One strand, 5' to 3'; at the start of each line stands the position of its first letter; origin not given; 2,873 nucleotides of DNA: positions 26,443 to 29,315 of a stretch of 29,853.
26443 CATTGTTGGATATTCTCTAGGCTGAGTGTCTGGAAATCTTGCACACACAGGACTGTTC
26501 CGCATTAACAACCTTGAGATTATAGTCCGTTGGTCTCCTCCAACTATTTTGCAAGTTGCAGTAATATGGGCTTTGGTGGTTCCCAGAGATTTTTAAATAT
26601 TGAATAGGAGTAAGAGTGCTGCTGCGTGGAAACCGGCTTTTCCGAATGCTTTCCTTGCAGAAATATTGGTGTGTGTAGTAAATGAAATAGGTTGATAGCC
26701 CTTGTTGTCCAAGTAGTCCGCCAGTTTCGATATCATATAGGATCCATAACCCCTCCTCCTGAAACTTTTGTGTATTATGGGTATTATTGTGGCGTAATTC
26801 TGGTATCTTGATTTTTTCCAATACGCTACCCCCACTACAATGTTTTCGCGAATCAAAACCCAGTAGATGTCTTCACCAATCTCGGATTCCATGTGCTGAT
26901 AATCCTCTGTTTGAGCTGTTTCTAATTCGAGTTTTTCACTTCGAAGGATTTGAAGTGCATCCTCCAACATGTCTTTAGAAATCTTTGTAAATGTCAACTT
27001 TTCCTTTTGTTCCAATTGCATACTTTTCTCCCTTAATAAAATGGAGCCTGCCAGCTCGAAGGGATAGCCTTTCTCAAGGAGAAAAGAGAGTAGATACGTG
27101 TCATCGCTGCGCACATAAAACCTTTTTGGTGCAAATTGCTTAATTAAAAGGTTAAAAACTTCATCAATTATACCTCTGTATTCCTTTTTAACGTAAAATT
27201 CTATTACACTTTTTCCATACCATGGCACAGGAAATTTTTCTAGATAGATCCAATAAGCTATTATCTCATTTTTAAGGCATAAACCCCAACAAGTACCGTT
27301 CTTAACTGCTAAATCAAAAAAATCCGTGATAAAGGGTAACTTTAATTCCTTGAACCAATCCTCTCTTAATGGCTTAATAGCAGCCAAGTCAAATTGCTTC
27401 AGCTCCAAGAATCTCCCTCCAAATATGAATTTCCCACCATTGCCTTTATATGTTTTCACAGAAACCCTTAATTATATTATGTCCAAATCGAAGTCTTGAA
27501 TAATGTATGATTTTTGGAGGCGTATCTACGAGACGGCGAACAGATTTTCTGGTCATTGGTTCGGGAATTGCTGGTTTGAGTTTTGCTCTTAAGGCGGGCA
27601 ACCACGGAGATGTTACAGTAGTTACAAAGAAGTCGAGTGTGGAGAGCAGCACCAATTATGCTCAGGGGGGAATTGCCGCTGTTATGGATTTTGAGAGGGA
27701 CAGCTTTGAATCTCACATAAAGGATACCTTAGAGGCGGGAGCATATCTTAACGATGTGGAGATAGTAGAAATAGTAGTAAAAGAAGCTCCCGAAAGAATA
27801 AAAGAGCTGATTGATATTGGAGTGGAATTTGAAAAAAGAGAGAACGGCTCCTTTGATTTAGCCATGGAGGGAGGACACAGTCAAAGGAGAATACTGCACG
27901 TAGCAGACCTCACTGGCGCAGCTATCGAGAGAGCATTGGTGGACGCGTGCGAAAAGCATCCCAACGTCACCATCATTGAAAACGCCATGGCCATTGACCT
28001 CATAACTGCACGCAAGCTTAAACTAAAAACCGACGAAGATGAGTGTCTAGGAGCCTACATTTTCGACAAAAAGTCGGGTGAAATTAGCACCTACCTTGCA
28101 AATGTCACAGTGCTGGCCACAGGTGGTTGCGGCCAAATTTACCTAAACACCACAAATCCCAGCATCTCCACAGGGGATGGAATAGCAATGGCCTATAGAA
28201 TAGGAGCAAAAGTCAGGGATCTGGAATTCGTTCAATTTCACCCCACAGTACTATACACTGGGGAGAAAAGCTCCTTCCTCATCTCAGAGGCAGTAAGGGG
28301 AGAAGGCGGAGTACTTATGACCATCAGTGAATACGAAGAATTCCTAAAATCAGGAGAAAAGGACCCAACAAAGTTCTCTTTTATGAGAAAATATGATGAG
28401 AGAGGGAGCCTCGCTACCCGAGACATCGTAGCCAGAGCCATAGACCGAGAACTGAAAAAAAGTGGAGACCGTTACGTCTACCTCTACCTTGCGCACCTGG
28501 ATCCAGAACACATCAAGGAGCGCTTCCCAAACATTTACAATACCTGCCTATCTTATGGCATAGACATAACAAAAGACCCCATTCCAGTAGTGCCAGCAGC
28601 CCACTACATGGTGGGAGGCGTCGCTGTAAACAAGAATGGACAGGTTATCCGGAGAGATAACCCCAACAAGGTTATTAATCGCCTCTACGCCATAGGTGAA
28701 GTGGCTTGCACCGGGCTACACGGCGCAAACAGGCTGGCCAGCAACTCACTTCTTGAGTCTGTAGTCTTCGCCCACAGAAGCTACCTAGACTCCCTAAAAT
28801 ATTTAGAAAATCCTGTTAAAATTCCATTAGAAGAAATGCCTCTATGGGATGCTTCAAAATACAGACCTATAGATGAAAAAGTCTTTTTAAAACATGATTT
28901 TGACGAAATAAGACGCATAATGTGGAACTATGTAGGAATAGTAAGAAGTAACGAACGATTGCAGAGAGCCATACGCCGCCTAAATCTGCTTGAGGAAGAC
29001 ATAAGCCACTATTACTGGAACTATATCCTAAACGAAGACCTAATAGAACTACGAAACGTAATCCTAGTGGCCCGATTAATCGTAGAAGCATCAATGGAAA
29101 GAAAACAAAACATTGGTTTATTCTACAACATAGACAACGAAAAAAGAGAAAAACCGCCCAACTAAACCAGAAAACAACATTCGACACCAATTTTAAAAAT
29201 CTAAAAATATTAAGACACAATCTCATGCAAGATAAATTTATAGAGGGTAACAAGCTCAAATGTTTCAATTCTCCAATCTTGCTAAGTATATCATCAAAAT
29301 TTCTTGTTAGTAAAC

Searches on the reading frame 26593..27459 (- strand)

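Call 97: search_protein_families(library=pfam, proteins=[window:26593-27459:-], max_evalue=0.00001)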
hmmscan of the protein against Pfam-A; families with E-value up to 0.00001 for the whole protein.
window:26593-27459:- (288 aa): 5 families
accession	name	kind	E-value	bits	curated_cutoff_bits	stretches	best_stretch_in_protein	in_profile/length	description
PF00583.31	Acetyltransf_1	-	2e-12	47.8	20.7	1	169-277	5-116/116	Acetyltransferase (GNAT) family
PF13508.13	Acetyltransf_7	-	4e-08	33.9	27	1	197-278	3-83/84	Acetyltransferase (GNAT) domain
PF13673.13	Acetyltransf_10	-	1.1e-07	32.3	23.6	1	186-279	18-109/128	Acetyltransferase (GNAT) domain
PF18015.7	Acetyltransf_19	-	3.4e-07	30.9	23.8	1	26-130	3-99/113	Acetyltransferase (GNAT) domain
PF08445.16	FR47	-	3.9e-06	27.2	22.1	1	229-279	29-79/86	FR47-like protein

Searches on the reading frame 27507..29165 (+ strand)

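Call 97: search_protein_families(library=pfam, proteins=[window:27507-29165:+], max_evalue=0.00001)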
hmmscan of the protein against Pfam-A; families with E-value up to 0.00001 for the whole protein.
window:27507-29165:+ (552 aa): 4 families
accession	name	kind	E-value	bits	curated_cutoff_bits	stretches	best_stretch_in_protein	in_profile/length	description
PF00890.30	FAD_binding_2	-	7.2e-97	325.6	20.4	1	13-415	1-414/414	FAD binding domain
PF02910.25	Succ_DH_flav_C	-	1.5e-08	35.1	20.8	1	467-547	3-89/130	Fumarate reductase flavoprotein C-term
PF01266.30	DAO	-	1.6e-08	34.9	27.9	1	13-147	1-121/353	FAD dependent oxidoreductase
PF07992.20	Pyr_redox_2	-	4.3e-06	26.8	26.1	0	13-207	2-109/291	Pyridine nucleotide-disulphide oxidoreductase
